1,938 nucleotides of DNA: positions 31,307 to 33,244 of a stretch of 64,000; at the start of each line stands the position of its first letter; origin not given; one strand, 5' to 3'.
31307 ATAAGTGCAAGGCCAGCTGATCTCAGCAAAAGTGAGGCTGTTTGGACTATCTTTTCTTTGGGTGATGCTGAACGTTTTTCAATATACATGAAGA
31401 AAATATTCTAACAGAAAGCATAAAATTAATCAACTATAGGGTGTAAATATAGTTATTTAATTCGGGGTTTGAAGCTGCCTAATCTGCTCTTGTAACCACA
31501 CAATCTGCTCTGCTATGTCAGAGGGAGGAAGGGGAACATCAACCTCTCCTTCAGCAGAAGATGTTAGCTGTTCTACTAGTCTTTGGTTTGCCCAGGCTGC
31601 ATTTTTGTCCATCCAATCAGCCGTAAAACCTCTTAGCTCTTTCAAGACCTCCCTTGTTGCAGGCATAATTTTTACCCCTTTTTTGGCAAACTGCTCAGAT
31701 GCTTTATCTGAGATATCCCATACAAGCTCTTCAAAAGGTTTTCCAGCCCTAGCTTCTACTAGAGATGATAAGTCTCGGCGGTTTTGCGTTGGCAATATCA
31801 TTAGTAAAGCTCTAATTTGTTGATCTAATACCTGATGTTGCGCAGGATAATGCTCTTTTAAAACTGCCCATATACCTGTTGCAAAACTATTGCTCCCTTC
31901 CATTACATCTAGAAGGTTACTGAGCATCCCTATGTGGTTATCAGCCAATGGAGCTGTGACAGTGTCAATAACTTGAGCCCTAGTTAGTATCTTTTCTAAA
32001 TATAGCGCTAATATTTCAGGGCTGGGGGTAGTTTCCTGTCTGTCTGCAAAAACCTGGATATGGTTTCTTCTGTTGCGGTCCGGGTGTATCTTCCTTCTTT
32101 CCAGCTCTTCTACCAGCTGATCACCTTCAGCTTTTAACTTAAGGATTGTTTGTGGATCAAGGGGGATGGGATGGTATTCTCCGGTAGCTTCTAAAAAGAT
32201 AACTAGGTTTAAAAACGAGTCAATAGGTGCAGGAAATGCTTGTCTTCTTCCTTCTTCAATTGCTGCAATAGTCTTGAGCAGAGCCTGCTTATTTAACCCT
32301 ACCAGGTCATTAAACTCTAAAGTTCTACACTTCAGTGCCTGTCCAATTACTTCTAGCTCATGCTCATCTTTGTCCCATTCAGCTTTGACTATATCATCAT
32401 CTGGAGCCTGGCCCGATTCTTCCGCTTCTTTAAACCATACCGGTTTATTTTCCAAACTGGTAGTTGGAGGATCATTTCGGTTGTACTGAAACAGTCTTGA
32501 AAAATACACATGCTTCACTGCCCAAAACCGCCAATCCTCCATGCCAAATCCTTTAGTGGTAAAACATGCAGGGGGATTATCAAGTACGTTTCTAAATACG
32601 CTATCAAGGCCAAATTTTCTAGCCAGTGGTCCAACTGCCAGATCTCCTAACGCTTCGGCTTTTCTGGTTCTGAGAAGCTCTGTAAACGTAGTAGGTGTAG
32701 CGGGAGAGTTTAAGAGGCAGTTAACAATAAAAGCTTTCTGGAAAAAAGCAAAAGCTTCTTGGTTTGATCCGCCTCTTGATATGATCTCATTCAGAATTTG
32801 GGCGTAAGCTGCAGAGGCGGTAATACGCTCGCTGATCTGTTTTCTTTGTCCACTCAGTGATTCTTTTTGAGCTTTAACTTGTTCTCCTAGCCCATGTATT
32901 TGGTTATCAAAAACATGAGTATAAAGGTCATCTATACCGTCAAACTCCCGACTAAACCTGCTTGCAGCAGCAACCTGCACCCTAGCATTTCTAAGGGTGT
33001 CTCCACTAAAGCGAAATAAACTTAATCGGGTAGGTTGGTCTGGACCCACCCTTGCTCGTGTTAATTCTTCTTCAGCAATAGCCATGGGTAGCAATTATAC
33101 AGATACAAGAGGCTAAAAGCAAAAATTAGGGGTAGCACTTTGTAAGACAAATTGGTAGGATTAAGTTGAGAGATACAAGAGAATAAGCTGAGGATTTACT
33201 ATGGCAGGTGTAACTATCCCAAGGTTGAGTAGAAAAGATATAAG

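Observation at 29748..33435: GC-elevated block of unknown genes next to tRNA-Trp: candidate horizontally acquired cassette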

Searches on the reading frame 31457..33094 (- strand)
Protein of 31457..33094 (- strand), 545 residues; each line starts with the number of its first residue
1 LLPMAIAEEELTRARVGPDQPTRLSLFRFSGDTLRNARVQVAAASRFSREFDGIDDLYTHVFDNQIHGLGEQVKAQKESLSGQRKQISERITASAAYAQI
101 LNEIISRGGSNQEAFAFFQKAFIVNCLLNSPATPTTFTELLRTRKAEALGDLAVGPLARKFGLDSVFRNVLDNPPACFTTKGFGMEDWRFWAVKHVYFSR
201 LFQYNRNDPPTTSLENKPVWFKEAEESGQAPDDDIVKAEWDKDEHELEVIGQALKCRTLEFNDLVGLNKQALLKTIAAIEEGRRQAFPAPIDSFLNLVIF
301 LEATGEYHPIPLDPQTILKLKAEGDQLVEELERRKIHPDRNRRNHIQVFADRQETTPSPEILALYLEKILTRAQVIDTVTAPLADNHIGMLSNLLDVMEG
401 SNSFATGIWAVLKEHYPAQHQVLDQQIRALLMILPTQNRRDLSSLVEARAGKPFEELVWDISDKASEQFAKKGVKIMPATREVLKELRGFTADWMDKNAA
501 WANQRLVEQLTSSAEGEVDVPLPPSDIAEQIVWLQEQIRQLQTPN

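Call 6: search_protein_families(library=pfam, proteins=[window:31457-33094:-], max_evalue=1)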
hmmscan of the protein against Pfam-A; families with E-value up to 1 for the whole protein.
window:31457-33094:- (545 aa): 1 family
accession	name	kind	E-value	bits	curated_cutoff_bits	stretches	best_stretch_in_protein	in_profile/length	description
PF13040.11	Fur_reg_FbpB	-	0.026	14.5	25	1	255-280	2-27/39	Fur-regulated basic protein B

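Call 7: search_protein_families(library=ncbifam, proteins=[window:31457-33094:-], max_evalue=1)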
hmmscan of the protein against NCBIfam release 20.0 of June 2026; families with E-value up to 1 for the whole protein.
window:31457-33094:- (545 aa): 0 families

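Call 8: search_protein_families(library=padloc, proteins=[window:31457-33094:-], max_evalue=1)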
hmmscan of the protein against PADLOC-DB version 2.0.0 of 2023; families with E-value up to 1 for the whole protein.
window:31457-33094:- (545 aa): 0 families

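Call 9: find_homologous_proteins(query=window:31457-33094:-, max_evalue=0.001)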
Query window:31457-33094:- (545 aa): 1 proteins with E <= 0.001 among 8000 candidates.
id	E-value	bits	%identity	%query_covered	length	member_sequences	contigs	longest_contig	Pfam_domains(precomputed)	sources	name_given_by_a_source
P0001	0.0e+0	1216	100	99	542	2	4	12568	-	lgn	-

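Call 15: find_encoding_contigs(protein=P0001, flank=10000, max_places=10)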
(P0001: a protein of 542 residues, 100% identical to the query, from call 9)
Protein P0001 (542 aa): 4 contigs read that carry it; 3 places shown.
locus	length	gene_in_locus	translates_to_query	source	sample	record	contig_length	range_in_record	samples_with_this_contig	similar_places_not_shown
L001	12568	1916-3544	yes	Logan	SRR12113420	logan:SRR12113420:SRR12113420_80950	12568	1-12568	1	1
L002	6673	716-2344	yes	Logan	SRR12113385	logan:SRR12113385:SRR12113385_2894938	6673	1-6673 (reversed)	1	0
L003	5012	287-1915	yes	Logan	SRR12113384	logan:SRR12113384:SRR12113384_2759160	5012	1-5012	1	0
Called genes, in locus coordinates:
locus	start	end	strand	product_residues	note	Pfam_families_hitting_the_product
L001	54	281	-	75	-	-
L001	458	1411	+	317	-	PF14378:PAP2_3, PF01569:PAP2 (weak)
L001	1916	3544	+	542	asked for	-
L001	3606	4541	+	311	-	-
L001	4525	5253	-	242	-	-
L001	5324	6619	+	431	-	PF00232:Glyco_hydro_1, PF00150:Cellulase (weak), PF00331:Glyco_hydro_10 (faint), PF02449:Glyco_hydro_42 (weak), PF00232:Glyco_hydro_1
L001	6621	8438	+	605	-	-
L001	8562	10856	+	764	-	PF00912:Transgly, PF00905:Transpeptidase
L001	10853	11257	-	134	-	PF04266:ASCH (faint)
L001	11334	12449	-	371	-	-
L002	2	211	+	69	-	?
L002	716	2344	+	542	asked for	-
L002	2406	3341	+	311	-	-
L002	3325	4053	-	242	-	-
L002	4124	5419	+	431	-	PF00232:Glyco_hydro_1, PF00150:Cellulase (weak), PF00331:Glyco_hydro_10 (faint), PF02449:Glyco_hydro_42 (weak), PF00232:Glyco_hydro_1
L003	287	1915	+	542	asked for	-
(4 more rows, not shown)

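Call 31: predict_structure(protein=window:31457-33085:-)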
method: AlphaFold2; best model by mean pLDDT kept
length: 542 residues; sequences in the alignment: 1
mean_pLDDT: 37.1   pTM: 0.19
mean pLDDT of the five models: 37.1, 34.4, 34.1, 32.7, 29.9
residues with pLDDT >= 90: 0; 70-90: 1; 50-70: 14; < 50: 527
segments of 3 or more residues with pLDDT < 50: 1-67, 69-325, 327-516, 524-528, 538-542
pLDDT, mean of each block of 10 residues (from residue 1): 41 38 38 37 37 36 40 40 35 35 39 38 34 34 33 36 37 37 37 32 32 40 42 37 31 27 30 34 32 32 32 42 45 36 36 33 32 27 34 36 37 40 39 35 35 39 42 39 40 40 43 47 50 53 37
secondary structure, 60 per line:
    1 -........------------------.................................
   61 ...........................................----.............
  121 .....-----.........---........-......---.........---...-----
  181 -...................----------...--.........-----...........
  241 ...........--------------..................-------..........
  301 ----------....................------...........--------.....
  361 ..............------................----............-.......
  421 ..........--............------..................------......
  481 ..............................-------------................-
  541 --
elements in order: H2-9 H28-103 H108-125 H131-139 H143-150 H152-157 H161-169 H182-200 H216-224 H230-251 H266-283 H291-300 H311-330 H337-347 H356-374 H381-396 H401-412 H414-430 H433-444 H451-468 H475-510 H524-539

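Call 32: search_protein_representatives(protein=window:31457-33094:-)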
Query: 545 residues. Proteins with E-value up to 0.001 (for the whole library): 55; up to 1e-10: 27; up to 1e-30: 6. The best 55 are listed.
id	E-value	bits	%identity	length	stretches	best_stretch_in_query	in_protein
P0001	0.0e+00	1216.3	100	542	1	4-545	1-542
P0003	3.5e-45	170.9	28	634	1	20-512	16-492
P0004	6.5e-40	153.5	27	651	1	17-512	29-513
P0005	7.3e-38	146.7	28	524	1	62-535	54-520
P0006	7.9e-35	136.7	28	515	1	13-541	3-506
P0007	1.1e-34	136.2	28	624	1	18-512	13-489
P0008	2.3e-30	122.0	26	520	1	20-519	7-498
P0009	2.2e-27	112.2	28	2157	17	453-506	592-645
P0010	1.8e-25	105.9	26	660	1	8-524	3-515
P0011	6.8e-25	103.9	27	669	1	73-515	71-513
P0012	4.8e-21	91.2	25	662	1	15-531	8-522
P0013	1.6e-20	89.5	25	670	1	9-528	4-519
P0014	1.0e-19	86.8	25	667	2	218-532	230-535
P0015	1.9e-19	85.9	25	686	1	18-510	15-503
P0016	4.1e-17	78.3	25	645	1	18-535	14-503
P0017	1.4e-16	76.5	25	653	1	20-513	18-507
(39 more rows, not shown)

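Call 35: search_protein_families(library=pfam, alignment_id=A1, max_evalue=0.01)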
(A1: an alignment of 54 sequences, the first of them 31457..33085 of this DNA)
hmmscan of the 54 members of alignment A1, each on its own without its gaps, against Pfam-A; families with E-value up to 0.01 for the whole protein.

A. member 1, window:31457-33085:- (542 aa): 0 families

B. families by the number of members that match (of 54 scanned): 4 families
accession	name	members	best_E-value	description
PF05016.21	ParE_toxin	3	0.0005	ParE toxin of type II toxin-antitoxin system, parDE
PF13099.11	DUF3944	1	0.00067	Domain of unknown function (DUF3944)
PF05750.17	Rubella_Capsid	1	0.0052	Rubella capsid protein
PF12520.13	DUF3723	1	0.0093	Protein of unknown function (DUF3723)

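Call 36: find_homologous_proteins(query=A1, max_evalue=0.001)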
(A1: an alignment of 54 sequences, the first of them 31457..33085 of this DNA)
Query A1 (54 sequences) (542 aa, profile of the alignment): 1 proteins with E <= 0.001 among 8000 candidates.
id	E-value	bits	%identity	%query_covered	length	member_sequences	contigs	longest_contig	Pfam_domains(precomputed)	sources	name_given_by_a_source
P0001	9.0e-120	419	100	100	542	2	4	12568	-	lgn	-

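Call 38: find_encoding_contigs(protein=P0003, flank=8000, max_places=4)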
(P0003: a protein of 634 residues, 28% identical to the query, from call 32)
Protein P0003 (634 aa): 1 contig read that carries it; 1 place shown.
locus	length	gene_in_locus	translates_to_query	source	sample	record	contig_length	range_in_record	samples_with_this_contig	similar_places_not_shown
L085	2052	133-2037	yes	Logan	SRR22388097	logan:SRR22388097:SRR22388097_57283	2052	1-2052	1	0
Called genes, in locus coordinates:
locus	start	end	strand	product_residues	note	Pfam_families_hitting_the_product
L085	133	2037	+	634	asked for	-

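Call 44: find_related_loci(query=A2, collection=viral_contigs, flank=8000)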
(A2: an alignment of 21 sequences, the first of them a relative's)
Query A2 (660 aa) in viral_contigs; peptide patterns used: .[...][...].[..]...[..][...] (x = any residue, [..] = any of these).
9 stretches matched a pattern, but none encodes a relative of the query by tblastn (E <= 1e-3).

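Call 45: find_encoding_contigs(protein=P0006, flank=8000, max_places=4)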
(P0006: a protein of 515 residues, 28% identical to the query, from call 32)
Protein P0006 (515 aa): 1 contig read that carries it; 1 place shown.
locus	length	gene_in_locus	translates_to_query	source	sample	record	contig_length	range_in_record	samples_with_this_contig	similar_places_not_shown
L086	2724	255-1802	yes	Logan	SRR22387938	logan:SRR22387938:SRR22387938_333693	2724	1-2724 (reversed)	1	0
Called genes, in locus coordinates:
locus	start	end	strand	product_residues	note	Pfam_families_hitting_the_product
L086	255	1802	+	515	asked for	-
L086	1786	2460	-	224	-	-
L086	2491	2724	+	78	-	?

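Call 46: find_encoding_contigs(protein=P0005, flank=8000, max_places=4)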
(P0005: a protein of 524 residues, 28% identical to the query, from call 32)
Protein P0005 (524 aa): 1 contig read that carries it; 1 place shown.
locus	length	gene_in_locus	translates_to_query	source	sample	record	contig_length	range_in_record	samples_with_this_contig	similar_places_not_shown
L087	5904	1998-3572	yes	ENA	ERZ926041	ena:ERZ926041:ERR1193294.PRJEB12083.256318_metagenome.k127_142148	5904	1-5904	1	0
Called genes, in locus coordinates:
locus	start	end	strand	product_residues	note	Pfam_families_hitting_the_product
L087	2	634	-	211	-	?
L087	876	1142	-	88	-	PF09954:DUF2188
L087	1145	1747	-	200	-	PF06414:Zeta_toxin (faint)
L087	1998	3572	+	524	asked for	-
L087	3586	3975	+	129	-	PF03992:ABM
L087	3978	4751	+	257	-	PF01522:Polysacc_deac_1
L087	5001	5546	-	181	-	-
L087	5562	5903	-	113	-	?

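Call 47: find_encoding_contigs(protein=P0008, flank=8000, max_places=4)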
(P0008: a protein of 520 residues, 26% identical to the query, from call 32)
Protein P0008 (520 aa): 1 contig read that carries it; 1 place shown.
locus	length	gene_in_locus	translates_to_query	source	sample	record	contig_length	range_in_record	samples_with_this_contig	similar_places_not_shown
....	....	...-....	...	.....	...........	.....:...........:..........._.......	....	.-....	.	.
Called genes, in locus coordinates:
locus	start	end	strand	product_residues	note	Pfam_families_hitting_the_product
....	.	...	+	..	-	?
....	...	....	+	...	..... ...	-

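Call 56: predict_structure(alignment_id=A1)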
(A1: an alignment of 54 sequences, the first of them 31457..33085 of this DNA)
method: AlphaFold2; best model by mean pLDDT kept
length: 542 residues; sequences in the alignment: 54
mean_pLDDT: 92.1   pTM: 0.84
mean pLDDT of the five models: 92.1, 91.5, 91.0, 89.9, 89.8
residues with pLDDT >= 90: 433; 70-90: 84; 50-70: 21; < 50: 4
segments of 3 or more residues with pLDDT < 50: 1-4
pLDDT, mean of each block of 10 residues (from residue 1): 51 74 92 93 96 96 96 97 96 96 96 97 92 85 79 85 90 87 90 88 79 97 97 98 97 96 95 97 93 97 95 89 89 96 97 97 97 96 95 90 91 96 96 95 96 97 96 96 98 97 91 74 96 96 65
secondary structure, 60 per line:
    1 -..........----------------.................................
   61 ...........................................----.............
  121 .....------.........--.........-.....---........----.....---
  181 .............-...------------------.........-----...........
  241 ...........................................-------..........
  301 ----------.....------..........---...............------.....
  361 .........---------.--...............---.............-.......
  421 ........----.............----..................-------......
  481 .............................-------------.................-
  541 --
elements in order: H2-11 H28-103 H108-125 H132-140 H143-151 H153-157 H161-168 H173-177 H181-193 H216-224 H230-283 H291-300 H311-315 H322-331 H335-349 H356-369 H382-396 H400-412 H414-428 H433-445 H451-467 H475-509 H523-539

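Call 60: find_encoding_contigs(protein=P0010, flank=8000, max_places=4)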
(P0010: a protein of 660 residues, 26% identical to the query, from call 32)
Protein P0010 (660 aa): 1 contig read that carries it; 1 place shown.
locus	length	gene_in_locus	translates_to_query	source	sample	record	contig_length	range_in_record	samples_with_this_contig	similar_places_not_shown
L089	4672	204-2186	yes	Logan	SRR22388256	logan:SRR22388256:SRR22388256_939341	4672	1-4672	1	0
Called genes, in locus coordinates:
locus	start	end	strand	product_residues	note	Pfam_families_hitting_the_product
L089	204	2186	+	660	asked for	-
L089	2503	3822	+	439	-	PF00486:Trans_reg_C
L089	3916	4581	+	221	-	-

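Call 61: find_encoding_contigs(protein=P0012, flank=8000, max_places=4)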
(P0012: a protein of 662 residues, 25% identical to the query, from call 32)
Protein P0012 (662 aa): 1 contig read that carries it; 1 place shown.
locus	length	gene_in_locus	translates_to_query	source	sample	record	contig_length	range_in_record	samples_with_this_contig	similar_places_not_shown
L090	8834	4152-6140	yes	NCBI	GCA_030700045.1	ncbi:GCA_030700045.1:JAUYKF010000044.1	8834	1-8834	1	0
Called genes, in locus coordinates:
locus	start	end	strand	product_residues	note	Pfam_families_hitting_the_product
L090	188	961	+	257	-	PF01261:AP_endonuc_2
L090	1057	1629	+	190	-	-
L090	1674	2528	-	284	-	PF00781:DAGK_cat (weak)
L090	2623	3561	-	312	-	PF03741:TerC (weak), PF04332:DUF475, PF03741:TerC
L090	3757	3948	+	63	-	-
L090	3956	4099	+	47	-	-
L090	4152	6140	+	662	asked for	-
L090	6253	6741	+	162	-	PF01844:HNH (weak), PF13392:HNH_3 (weak)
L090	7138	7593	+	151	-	-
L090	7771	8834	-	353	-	PF12728:HTH_17 (weak), PF10017:Methyltransf_33, PF13649:Methyltransf_25 (weak)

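Call 65: search_solved_structures(query=A1, max_evalue=1)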
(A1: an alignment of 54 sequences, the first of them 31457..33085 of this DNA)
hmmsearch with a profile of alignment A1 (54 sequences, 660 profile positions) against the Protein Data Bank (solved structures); distinct sequences matched with E-value up to 1: 10.
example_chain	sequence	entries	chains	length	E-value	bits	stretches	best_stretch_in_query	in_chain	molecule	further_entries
4d49_A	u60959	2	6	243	0.027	16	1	427-500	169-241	ARMADILLO REPEAT PROTEIN ARM00027 | YIII(Dq.V1)4CPAF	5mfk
6un9_A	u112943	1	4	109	0.036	15.6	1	234-293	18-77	Uncharacterized protein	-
5mfi_A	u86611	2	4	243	0.044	15.3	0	427-500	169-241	YIII(Dq.V2)4CqI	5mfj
5zvk_A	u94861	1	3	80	0.19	13.2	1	32-86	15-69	Human Coronavirus MERS HR1 motif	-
5yl9_A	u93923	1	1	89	0.24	12.9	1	36-87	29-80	Spike glycoprotein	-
8x5p_A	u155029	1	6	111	0.26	12.7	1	33-89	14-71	Spike protein S2,EK1 peptide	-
4njl_A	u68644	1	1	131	0.42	12.1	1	33-86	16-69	S protein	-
6e4j_A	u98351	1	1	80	0.44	12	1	385-429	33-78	Uncharacterized protein PF2048.1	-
6ns8_A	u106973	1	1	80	0.44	12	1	385-429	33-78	Uncharacterized protein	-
4mod_A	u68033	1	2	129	0.62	11.5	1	34-86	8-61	HR1 of S protein, LINKER, HR2 of S protein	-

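Call 67: search_protein_families(library=phrogs, proteins=[window:31457-33094:-, P0010, P0012], max_evalue=0.01)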
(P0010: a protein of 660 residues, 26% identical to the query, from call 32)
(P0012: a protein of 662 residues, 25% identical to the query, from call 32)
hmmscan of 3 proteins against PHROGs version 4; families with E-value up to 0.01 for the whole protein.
window:31457-33094:- (545 aa): 0 families

P0010 (660 aa): 0 families

P0012 (662 aa): 0 families

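Call 74: fold_search(model_id=the predicted structure, library=pdb)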
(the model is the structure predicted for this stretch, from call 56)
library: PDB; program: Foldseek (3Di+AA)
matches with E <= 10: 291; with E <= 0.001: 0
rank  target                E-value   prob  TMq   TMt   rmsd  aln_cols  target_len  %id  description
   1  7yub_R                2.9e-02  0.21  0.10  0.12  41.2       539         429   13  S1P-bound human SPNS2 (released 2023-09-06)
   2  4mlb_C                9.0e-02  0.12  0.09  0.11  36.7       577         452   11  Reverse polarity of binding pocket suggests different function of a MOP superfamily transporter from Pyrococcus furios (released 2013-09-25)
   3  8glv_Fm               1.3e-01  0.15  0.13  0.03  40.8       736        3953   12  96-nm repeat unit of doublet microtubules from Chlamydomonas reinhardtii flagella (released 2023-05-31)
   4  8g92                  1.5e-01  0.14  0.10  0.12  40.8       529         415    9  Structure of inhibitor 16d-bound SPNS2 (released 2023-05-24)
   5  8qv5_A                1.6e-01  0.15  0.10  0.12  38.9       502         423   12  Structure of human SPNS2 in LMNG (released 2025-02-19)
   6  8afa_A                2.7e-01  0.14  0.13  0.16  39.4       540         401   12  Cryo-EM structure of a substrate-bound glutamate transporter homologue GltTk encapsulated within a nanodisc (released 2023-04-05)
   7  9y6s_6k               3.1e-01  0.23  0.18  0.04  38.9       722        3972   13  96-nm repeat of the Leishmania tarentolae doublet microtubule (released 2025-12-17)
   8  9i7m_A                3.1e-01  0.09  0.10  0.12  43.5       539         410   12  EAAT1 thermostabilized mutant in Complex with L-Asp, Metal Ions, and the allosteric inhibitor UCPH101 in Salipro (released 2026-02-18)
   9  8afa_B                3.2e-01  0.13  0.13  0.16  39.5       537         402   11  Cryo-EM structure of a substrate-bound glutamate transporter homologue GltTk encapsulated within a nanodisc (released 2023-04-05)
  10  6t1z                  3.3e-01  0.07  0.08  0.10  39.3       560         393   12  LmrP from L. lactis, in an outward-open conformation, bound to Hoechst 33342 (released 2020-07-29)
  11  5l26_A                3.4e-01  0.09  0.09  0.11  39.9       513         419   11  Structure of CNTnw in an inward-facing substrate-bound state (released 2017-04-12)
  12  9d68                  4.1e-01  0.08  0.09  0.11  45.2       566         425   10  Human excitatory amino acid transporter 3 (EAAT3) with bound L-Cysteine in an outward facing state (released 2025-01-22)
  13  9jbt                  5.0e-01  0.10  0.11  0.13  40.3       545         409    9  Structure of LAT4 in complex with Phe (released 2026-03-11)
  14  6e9n_A                5.2e-01  0.08  0.10  0.12  40.7       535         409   12  E. coli D-galactonate:proton symporter in the inward open form (released 2019-05-22)
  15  6idp                  5.2e-01  0.05  0.08  0.09  35.9       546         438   11  Crystal structure of Vibrio cholerae MATE transporter VcmN in the straight form (released 2019-01-16)
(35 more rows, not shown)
